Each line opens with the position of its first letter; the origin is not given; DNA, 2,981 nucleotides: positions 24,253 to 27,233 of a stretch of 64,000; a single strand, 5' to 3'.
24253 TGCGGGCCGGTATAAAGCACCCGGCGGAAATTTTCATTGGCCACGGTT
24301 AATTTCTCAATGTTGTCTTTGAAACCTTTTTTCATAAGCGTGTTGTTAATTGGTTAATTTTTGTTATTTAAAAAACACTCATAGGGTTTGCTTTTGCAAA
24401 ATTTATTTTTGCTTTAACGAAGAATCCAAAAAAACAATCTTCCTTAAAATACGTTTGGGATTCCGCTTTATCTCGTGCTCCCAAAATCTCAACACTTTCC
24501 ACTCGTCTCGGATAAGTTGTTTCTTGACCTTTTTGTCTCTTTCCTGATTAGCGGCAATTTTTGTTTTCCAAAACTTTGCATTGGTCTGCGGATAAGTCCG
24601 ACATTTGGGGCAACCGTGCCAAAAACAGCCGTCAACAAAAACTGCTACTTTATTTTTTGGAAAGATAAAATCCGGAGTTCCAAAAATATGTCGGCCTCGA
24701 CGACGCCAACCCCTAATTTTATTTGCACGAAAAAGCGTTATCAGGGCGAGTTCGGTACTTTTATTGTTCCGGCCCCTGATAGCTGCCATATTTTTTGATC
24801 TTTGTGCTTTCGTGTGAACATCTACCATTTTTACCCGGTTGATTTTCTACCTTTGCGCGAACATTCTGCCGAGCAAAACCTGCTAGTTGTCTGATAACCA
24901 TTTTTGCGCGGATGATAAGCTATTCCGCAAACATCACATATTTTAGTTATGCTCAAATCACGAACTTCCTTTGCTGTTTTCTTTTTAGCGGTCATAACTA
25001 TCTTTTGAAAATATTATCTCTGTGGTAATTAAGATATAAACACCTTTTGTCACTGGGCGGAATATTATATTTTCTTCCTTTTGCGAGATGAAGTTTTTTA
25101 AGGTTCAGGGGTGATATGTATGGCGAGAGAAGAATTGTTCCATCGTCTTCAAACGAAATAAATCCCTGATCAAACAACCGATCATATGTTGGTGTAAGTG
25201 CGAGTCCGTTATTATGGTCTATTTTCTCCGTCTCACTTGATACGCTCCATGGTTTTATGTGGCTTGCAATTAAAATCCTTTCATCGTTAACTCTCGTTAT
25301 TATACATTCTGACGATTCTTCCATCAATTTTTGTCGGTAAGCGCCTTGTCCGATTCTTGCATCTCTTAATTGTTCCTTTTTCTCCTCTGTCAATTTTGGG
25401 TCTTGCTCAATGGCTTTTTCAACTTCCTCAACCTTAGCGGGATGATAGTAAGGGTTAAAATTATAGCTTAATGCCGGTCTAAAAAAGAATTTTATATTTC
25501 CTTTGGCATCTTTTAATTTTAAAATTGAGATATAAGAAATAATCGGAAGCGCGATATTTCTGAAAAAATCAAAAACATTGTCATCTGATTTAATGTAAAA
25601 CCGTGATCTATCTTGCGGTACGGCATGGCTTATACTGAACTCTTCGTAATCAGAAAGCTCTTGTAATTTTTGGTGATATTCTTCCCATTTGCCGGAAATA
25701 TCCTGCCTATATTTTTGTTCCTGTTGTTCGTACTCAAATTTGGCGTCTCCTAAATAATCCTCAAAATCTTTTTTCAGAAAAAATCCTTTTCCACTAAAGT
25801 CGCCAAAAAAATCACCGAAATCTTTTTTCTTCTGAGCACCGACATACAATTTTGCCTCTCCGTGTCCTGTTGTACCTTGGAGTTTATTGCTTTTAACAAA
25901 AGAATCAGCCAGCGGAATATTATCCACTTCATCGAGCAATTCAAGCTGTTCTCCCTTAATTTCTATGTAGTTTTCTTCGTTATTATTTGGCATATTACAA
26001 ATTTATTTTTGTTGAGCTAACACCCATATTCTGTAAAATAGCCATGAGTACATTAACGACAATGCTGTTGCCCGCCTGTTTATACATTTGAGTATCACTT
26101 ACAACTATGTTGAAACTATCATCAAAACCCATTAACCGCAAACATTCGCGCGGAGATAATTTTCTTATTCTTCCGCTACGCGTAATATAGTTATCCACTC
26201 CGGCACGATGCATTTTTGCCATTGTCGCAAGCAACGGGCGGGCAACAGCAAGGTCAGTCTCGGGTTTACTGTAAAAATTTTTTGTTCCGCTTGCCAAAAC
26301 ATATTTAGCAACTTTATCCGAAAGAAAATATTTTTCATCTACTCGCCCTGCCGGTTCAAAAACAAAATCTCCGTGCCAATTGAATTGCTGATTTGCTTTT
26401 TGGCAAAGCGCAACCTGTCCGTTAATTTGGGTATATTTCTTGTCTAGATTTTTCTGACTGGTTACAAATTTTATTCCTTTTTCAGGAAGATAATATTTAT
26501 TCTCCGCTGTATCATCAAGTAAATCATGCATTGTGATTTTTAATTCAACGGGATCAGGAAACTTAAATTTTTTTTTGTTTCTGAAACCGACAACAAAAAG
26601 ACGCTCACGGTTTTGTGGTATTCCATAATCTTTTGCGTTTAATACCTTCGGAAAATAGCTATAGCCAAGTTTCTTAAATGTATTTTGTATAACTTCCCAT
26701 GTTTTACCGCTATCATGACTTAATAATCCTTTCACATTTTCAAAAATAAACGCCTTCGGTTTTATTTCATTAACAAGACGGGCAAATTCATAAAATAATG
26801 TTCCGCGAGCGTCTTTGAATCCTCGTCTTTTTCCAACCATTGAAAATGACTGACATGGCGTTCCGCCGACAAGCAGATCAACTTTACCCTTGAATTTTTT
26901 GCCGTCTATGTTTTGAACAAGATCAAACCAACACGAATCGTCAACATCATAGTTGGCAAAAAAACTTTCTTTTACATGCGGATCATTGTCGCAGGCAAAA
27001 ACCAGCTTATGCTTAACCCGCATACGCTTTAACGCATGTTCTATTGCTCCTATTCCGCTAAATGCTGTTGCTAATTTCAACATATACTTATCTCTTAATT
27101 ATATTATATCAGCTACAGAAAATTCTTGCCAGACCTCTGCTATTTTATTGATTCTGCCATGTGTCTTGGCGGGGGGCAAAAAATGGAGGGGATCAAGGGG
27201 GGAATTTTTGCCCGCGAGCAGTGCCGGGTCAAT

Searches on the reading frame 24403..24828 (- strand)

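Call 3: search_protein_families(library=pfam, proteins=[window:24403-24828:-], max_evalue=0.1)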
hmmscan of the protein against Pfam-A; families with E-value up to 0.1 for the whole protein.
window:24403-24828:- (141 aa): 3 families
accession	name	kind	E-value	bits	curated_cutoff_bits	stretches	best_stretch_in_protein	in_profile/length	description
PF03852.21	Vsr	-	3e-20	72.3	27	1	3-72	2-69/74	DNA mismatch endonuclease Vsr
PF04480.18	DUF559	-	4.9e-08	33.2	20.6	1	93-132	66-105/109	Protein of unknown function (DUF559)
PF18741.7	MTES_1575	-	0.0052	17.3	38.2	1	92-131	53-92/96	REase_MTES_1575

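Call 4: search_protein_families(library=padloc, proteins=[window:24403-24828:-], max_evalue=0.1)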
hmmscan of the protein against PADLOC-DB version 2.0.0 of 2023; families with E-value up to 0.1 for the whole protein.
window:24403-24828:- (141 aa): 2 families
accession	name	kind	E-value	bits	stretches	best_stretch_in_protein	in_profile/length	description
PDLC03397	Vsr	-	6.9e-20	69.7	1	1-122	1-121/156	Type II nicking endonuclease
PDLC01940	CARF8--CARF_CSX16_TM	-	0.017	12.2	1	82-127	82-127/390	-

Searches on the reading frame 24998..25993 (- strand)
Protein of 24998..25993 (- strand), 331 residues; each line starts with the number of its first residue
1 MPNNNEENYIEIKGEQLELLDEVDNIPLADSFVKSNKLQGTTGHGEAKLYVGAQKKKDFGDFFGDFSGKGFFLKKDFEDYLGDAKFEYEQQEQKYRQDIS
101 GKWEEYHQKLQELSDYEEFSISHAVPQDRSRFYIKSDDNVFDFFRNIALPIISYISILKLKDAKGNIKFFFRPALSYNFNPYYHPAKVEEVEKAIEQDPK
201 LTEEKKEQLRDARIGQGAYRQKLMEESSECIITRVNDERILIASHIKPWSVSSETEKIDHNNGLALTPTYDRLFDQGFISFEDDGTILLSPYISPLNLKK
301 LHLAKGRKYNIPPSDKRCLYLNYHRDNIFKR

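Call 3: search_protein_families(library=pfam, proteins=[window:24998-25993:-], max_evalue=0.1)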
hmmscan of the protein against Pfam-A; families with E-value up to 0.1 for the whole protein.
window:24998-25993:- (331 aa): 1 family
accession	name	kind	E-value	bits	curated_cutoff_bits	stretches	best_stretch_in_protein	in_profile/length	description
PF13391.12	HNH_2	-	3.7e-11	43.1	21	1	230-282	1-66/66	HNH endonuclease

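Call 4: search_protein_families(library=padloc, proteins=[window:24998-25993:-], max_evalue=0.1)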
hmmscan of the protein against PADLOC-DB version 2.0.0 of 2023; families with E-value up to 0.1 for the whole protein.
window:24998-25993:- (331 aa): 3 families
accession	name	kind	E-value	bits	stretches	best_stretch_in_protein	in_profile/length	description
PDLC04132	HNH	-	5.8e-25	86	1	191-330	129-273/286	-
PDLC03546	HNH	-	8.1e-19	65.7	1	202-329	145-277/282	Type II restriction enzyme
PDLC03529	REase_II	-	2e-16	58.2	1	218-328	267-380/389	Type II restriction enzyme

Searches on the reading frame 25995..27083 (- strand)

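Call 3: search_protein_families(library=pfam, proteins=[window:25995-27083:-], max_evalue=0.1)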
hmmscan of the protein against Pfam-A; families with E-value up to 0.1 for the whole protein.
window:25995-27083:- (362 aa): 2 families
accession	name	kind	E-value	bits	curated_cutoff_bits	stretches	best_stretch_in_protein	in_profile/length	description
PF00145.23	DNA_methylase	-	1.2e-82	278.4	22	1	8-353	7-322/324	C-5 cytosine-specific DNA methylase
PF03864.22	Phage_cap_E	-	0.0071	15.9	22.9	1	151-272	144-266/329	Phage major capsid protein E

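Call 4: search_protein_families(library=padloc, proteins=[window:25995-27083:-], max_evalue=0.1)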
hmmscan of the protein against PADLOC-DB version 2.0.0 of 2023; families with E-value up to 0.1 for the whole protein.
window:25995-27083:- (362 aa): 65 families (the best 25 are shown)
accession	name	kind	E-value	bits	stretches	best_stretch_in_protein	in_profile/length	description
PDLC03272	MTase_II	-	2e-91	305.1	1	2-353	75-386/407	Type II methyltransferase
PDLC03378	MTase_II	-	1e-66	223.6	1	2-352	3-325/344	Type II methyltransferase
PDLC03361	MTase_II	-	1.1e-61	207.1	2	6-212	91-335/455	Type II methyltransferase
PDLC03734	oMTase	-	4.1e-59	198.7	2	2-169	4-170/444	orphan methyltransferase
PDLC02653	DrmMII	-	1.3e-54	183.4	2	6-212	9-218/333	DrmMII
PDLC03234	MTase_II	-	9.2e-52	174.5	1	7-342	10-351/375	Type II methyltransferase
PDLC00026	DruM2|DruM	-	2.3e-51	173.3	1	8-351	11-312/336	DNA cytosine methylase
PDLC03217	MTase_II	-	9.2e-51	171.1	2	6-170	389-547/703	Type II methyltransferase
PDLC00027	DruM2|DruM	-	1e-47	161.3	2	2-187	12-193/361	DNA cytosine methylase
PDLC03326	MTase_II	-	1.3e-46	157.6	2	57-184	65-193/412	Type II methyltransferase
PDLC00033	DruM2|DruM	-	1.1e-42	144.6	2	7-178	27-200/368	DNA cytosine methylase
PDLC02649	DrmMII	-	6.6e-41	138.6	2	44-195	89-250/422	DrmMII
PDLC03242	MTase_II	-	1.3e-40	137.6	2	5-170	104-263/409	Type II methyltransferase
PDLC03286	MTase_II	-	4.2e-40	135.5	1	3-168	2-169/185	Type II methyltransferase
PDLC00031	DruM2|DruM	-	8.3e-40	135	2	4-184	14-190/361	DNA cytosine methylase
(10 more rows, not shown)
